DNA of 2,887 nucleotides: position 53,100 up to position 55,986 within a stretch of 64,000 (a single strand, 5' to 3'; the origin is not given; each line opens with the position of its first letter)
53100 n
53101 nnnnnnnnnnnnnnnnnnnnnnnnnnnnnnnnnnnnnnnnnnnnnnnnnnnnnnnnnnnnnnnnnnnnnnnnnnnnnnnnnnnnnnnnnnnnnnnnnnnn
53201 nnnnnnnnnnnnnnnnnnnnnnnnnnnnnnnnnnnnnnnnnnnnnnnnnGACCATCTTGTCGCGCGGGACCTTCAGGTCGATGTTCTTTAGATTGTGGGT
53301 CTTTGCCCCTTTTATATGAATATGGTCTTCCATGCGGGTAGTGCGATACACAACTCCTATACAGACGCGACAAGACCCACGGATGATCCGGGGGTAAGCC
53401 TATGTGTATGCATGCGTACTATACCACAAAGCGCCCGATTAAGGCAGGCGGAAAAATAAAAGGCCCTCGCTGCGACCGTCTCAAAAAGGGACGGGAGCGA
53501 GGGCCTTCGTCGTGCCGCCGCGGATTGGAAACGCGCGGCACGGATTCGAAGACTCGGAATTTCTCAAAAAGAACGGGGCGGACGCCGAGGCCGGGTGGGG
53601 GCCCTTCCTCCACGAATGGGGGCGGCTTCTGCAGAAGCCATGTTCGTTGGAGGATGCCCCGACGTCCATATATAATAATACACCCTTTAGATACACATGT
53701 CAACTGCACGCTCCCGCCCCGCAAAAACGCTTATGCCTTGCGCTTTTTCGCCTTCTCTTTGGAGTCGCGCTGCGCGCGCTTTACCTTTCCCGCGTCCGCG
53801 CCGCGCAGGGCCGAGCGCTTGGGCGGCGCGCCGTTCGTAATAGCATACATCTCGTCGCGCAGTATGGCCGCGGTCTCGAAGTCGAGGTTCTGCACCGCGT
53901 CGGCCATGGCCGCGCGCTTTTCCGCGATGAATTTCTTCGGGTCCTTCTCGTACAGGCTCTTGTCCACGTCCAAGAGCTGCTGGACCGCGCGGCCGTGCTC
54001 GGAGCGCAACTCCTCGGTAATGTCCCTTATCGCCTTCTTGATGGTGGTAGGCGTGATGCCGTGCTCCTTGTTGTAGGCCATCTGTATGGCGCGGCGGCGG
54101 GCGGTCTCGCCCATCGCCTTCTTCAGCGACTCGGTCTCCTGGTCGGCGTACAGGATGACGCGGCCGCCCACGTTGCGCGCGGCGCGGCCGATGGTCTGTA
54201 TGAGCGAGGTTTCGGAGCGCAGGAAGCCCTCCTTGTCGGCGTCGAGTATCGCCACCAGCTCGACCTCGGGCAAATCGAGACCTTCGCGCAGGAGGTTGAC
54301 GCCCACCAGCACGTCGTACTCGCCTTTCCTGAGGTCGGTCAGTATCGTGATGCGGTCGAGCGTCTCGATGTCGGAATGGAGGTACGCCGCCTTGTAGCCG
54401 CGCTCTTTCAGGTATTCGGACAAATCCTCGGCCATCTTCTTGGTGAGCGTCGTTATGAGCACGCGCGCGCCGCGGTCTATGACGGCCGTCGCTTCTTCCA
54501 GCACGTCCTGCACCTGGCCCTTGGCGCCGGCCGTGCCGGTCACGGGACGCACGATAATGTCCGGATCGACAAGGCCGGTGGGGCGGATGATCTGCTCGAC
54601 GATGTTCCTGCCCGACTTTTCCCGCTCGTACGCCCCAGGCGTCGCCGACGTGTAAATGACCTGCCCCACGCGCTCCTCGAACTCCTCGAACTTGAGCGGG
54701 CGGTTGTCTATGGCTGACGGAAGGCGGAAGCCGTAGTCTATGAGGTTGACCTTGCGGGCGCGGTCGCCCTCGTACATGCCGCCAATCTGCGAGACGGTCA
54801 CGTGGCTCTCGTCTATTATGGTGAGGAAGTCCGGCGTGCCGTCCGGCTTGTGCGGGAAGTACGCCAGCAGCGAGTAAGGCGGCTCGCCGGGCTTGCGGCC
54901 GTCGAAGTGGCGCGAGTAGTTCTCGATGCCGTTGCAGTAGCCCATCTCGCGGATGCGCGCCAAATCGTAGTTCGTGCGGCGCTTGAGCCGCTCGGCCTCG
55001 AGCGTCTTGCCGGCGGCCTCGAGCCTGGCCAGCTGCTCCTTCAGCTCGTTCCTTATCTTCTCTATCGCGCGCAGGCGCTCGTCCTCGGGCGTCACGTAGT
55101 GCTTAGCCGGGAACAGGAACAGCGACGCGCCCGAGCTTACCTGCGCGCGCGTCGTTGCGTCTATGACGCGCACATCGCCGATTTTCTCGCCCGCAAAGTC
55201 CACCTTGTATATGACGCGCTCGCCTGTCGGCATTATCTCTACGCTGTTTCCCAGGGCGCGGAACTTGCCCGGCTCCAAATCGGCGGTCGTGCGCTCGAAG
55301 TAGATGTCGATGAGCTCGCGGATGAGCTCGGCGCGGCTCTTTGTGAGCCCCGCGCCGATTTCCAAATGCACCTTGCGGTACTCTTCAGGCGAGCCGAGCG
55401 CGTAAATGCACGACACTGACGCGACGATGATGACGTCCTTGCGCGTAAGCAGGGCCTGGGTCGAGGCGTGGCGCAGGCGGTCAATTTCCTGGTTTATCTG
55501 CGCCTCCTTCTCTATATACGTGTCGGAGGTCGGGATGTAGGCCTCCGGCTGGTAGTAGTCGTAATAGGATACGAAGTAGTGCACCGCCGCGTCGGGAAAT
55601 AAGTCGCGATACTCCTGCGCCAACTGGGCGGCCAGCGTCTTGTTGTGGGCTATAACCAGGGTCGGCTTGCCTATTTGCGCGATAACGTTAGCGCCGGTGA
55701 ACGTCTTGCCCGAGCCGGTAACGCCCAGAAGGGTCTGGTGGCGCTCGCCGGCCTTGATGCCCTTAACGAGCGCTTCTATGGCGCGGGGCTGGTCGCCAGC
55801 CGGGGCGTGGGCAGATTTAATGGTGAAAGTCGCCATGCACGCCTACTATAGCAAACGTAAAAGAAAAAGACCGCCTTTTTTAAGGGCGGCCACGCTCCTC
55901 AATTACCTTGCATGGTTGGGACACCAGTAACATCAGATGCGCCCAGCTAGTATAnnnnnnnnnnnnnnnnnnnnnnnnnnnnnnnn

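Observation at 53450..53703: Promoter- and terminator-bracketed ~215-nt unit between uvrB and uvrA: candidate small RNA or attenuator leader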

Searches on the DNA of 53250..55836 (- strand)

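Call 5: search_rna_families(source=window, start=53250, end=53800, threshold=evalue, max_evalue=10, show_alignments=3)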
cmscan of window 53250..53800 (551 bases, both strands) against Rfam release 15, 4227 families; matches with E-value up to 10: 3.
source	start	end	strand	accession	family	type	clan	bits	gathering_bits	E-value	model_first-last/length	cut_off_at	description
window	53461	53522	-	RF01677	P35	Gene; sRNA;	-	22.7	70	0.39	1-62/62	no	Pseudomonas sRNA P35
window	53460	53507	-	RF04252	mir-8186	Gene; miRNA;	-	13.8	80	8.1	9-52/61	no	mir-8186 microRNA precursor family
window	53460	53507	+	RF04252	mir-8186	Gene; miRNA;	-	13.7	80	8.6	9-52/61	no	mir-8186 microRNA precursor family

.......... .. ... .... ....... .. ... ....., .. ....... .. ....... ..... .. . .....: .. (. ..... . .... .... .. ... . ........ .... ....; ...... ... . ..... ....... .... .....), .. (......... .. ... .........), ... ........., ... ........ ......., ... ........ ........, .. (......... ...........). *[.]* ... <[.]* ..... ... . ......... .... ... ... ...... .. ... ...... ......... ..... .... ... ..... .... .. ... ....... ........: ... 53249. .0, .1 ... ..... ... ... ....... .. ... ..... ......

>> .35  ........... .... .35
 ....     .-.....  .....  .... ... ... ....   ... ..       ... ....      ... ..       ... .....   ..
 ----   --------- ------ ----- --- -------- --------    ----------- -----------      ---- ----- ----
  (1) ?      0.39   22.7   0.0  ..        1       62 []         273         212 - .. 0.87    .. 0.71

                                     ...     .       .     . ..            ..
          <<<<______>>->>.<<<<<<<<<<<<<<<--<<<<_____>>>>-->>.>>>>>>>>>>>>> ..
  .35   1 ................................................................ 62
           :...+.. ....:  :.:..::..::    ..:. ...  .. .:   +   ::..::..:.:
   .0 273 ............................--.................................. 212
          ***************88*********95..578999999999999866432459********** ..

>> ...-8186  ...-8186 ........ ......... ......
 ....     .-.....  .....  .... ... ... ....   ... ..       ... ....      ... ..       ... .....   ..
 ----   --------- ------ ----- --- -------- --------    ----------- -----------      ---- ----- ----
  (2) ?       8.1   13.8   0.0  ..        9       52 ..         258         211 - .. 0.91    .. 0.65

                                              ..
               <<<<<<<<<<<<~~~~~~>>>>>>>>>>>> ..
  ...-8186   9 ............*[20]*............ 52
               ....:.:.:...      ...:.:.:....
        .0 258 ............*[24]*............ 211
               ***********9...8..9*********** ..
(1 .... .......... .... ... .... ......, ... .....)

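Call 18: search_rna_families(sources=[L081, L083, L084, L085, L086], threshold=gathering)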
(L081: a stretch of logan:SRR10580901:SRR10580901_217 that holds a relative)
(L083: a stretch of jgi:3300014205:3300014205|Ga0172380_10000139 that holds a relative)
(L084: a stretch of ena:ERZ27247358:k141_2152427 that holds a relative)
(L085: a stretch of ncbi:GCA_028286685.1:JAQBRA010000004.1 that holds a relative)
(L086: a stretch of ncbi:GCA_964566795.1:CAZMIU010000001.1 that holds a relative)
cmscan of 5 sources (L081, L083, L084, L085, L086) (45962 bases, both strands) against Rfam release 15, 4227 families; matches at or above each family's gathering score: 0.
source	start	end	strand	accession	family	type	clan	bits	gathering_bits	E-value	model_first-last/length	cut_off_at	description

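Call 59: search_rna_families(sources=[L083, L085, L086, L087, L088, L089], threshold=evalue, max_evalue=5)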
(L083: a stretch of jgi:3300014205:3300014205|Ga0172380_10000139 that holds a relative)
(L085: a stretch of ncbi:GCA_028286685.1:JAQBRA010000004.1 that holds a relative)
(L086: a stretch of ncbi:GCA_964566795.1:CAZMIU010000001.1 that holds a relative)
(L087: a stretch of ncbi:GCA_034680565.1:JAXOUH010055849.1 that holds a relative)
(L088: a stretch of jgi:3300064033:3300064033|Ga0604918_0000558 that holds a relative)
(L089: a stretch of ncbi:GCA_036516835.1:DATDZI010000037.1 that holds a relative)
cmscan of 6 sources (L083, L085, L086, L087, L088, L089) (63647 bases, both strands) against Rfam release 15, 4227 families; matches with E-value up to 5: 6.
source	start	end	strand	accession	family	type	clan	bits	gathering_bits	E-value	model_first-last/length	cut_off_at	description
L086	1184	1242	+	RF01859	Phe_leader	Cis-reg; leader;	-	27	55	2.8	1-125/125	no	Phenylalanine leader peptide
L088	3530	3639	+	RF00514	His_leader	Cis-reg; leader;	-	26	49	4.6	1-126/126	no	Histidine operon leader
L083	6500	6559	-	RF02066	STnc320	Gene; sRNA;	-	25.9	50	1.4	1-55/55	no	Salmonella enterica sRNA STnc320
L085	2465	2617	-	RF02356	BjrC1505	Gene; sRNA;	-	25.6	50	1.1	1-140/140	no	Alphaproteobacterial sRNA BjrC1505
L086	6155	6301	-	RF00166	PrrB_RsmZ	Gene; sRNA;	CL00106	18.7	44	4.7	1-133/133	no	PrrB/RsmZ RNA family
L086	6155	6188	+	RF00084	CsrC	Gene; sRNA;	CL00106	18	61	0.33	210-243/255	no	CsrC RNA family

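Call 62: build_rna_model(alignment_id=A5, structure=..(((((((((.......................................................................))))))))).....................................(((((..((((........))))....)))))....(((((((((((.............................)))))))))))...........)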
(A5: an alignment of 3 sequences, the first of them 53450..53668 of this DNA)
Model R1 built from alignment A5 (3 sequences, 226 columns); structure: as given.
model positions 184; base pairs 29; branch points 2; effective number of sequences 1.85; information 0.59 bits per position. Calibrated on 0.2 Mb of random sequence (short: E-values are rough).
structure used (alignment columns):
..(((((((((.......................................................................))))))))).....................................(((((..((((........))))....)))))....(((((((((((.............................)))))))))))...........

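Call 63: search_with_rna_model(model_id=R1, sources=[window, L082, L083, L085, L086, L087, L088, L089, L090, L093, L171, L173, L174, L094, L095, L096, L097, L098, L099, L100, L101, L102, L103, L104, L105, L106, L107, L108, L110, L111, L112, L113, L114, L115, L116, L117, L118, L119, L120, L121, L122, L123, L124, L125, L127, L128, L129, L130, L131, L133, L134, L136, L137, L139, L140, L141, L142, L143, L144, L146, L147, L148, L149, L150, L151, L153, L154, L155, L156, L157, L158, L159, L160, L161, L162, L164, L165, L166, L167, L168, L169, L170, L001, L002, L003, L004, L005, L006, L007, L009, L010, L011, L013, L014, L042, L045, L048], max_evalue=10, make_alignment=true)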
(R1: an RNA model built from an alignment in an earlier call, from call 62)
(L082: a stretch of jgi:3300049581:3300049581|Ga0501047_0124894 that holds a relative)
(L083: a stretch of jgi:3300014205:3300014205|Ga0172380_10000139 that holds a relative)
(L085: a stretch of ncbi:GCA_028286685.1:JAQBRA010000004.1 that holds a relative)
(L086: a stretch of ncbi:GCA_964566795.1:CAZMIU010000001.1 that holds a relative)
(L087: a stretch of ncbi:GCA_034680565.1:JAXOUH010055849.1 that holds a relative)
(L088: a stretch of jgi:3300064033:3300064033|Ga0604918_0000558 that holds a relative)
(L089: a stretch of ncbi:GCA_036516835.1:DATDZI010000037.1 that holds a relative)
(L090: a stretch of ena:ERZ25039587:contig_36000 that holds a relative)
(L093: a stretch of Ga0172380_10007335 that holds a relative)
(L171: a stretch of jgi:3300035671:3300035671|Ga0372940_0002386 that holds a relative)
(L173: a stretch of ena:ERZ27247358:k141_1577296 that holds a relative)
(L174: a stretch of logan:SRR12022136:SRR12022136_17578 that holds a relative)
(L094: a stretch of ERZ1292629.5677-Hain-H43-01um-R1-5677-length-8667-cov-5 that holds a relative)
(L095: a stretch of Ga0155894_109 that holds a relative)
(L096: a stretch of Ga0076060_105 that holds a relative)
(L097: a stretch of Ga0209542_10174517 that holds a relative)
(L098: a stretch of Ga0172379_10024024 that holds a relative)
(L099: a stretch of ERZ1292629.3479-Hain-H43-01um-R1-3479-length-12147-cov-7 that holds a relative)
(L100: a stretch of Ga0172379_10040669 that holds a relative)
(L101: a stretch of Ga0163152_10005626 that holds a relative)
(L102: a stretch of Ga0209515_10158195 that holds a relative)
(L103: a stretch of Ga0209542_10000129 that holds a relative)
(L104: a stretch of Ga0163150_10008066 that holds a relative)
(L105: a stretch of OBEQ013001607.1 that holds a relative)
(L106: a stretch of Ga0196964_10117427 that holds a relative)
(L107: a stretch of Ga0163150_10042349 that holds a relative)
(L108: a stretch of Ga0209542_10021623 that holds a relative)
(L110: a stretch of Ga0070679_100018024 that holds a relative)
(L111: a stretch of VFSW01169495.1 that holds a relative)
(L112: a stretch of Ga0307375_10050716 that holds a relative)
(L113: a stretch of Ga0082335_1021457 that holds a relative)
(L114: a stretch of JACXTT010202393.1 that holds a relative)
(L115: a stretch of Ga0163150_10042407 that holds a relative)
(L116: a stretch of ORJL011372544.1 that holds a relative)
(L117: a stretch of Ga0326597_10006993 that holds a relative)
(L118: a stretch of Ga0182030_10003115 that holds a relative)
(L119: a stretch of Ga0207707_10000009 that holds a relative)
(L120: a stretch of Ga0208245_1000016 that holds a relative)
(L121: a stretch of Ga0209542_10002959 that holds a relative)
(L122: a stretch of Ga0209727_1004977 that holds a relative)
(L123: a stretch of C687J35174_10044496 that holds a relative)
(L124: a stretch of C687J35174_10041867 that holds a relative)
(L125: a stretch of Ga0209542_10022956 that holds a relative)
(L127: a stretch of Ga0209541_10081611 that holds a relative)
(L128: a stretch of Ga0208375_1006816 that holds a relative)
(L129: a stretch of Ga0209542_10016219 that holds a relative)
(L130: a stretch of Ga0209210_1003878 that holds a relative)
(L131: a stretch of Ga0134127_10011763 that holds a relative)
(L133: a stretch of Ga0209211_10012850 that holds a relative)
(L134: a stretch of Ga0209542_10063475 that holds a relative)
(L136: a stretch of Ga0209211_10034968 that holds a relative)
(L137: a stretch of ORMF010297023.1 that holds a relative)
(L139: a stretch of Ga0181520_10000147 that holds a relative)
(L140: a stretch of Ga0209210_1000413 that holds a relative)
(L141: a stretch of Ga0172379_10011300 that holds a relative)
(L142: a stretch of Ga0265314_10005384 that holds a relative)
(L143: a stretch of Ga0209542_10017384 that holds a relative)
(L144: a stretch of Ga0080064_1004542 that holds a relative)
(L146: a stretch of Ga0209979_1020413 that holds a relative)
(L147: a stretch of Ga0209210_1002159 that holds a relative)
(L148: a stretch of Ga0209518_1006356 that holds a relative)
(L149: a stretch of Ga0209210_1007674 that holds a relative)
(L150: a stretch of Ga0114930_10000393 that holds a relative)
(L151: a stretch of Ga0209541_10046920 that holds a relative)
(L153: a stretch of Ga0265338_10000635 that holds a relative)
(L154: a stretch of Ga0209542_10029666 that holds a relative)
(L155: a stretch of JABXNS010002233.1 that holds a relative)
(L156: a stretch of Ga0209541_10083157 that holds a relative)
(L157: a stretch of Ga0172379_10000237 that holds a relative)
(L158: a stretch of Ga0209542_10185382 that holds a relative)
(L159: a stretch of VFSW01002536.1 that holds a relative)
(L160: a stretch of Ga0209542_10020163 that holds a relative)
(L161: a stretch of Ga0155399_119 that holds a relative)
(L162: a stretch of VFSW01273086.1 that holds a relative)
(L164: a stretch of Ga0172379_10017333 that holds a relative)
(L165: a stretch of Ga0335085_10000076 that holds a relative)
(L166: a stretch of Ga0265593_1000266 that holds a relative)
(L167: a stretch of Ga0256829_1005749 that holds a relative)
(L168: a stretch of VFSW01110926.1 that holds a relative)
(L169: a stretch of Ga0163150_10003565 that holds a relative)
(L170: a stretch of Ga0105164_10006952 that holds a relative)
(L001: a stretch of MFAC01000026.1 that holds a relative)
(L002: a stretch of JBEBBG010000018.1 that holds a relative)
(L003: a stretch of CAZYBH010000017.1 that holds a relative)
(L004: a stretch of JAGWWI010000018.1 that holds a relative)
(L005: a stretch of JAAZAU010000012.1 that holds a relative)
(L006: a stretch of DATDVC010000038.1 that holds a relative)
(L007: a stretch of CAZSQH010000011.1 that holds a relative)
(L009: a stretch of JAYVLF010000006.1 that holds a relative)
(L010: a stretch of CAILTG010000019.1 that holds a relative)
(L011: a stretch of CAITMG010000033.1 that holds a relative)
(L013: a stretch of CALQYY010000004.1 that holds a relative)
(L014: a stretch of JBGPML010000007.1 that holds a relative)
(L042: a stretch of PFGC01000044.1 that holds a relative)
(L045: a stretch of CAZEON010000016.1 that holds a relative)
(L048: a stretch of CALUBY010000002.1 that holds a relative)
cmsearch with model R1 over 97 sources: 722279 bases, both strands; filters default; matches with E-value up to 10: 29.
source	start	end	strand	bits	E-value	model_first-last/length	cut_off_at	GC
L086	7988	8165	+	183.3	4.9e-41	1-184/184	no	0.57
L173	5808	5975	+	171.4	3e-38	1-184/184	no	0.64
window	53453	53668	-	154.4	3.2e-34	1-184/184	no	0.62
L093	6234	6397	+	57.2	2.7e-11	1-184/184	no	0.62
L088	7336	7482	+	45.6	1.5e-08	1-184/184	no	0.59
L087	7172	7341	+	44.2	3.2e-08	1-184/184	no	0.58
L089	7201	7393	+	24.1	0.0017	1-184/184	no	0.59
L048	2820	2946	-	21.8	0.0061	1-184/184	no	0.6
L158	1038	1142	+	21.4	0.0076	1-184/184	no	0.66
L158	1008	1105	-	20.9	0.01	1-184/184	no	0.65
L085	6169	6365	+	20.7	0.011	1-184/184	no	0.55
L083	6080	6237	-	20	0.016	1-184/184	no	0.53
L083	2737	2893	-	18.2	0.043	1-184/184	no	0.55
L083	6335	6490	+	17.6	0.061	1-184/184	no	0.58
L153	1622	1758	-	16.8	0.091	1-184/184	no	0.55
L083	6160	6259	+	16.6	0.1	1-184/184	no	0.57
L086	8107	8159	-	16.3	0.12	125-176/184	no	0.6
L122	917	998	-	15.7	0.17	1-184/184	no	0.67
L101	3942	3986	+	14.5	0.33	1-184/184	no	0.51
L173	5798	5879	-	12.2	1.1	1-184/184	no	0.67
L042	6960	7057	+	11.9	1.3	1-184/184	no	0.58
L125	3483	3600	-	10.9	2.3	1-184/184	no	0.62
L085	2421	2502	+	10.3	3.2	1-184/184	no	0.59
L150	214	313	+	10.2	3.3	1-184/184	no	0.58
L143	1496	1537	-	9.5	4.8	127-176/184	no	0.74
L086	6153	6183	-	8.9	6.7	1-184/184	no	0.52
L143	1315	1400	-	8.4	9.1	1-184/184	no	0.52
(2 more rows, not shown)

Alignment A6: 29 matches aligned to the model, 366 columns, each read 5' to 3' on its own strand. Consensus structure (alignment columns), stored with it:
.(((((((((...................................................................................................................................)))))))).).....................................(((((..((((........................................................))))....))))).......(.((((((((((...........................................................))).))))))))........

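Call 70: build_rna_model(alignment_id=A7, structure=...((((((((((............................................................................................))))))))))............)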
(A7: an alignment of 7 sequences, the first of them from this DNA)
Model R2 built from alignment A7 (7 sequences, 127 columns); structure: as given.
model positions 90; base pairs 10; branch points 0; effective number of sequences 7; information 0.597 bits per position. Calibrated on 0.2 Mb of random sequence (short: E-values are rough).
structure used (alignment columns):
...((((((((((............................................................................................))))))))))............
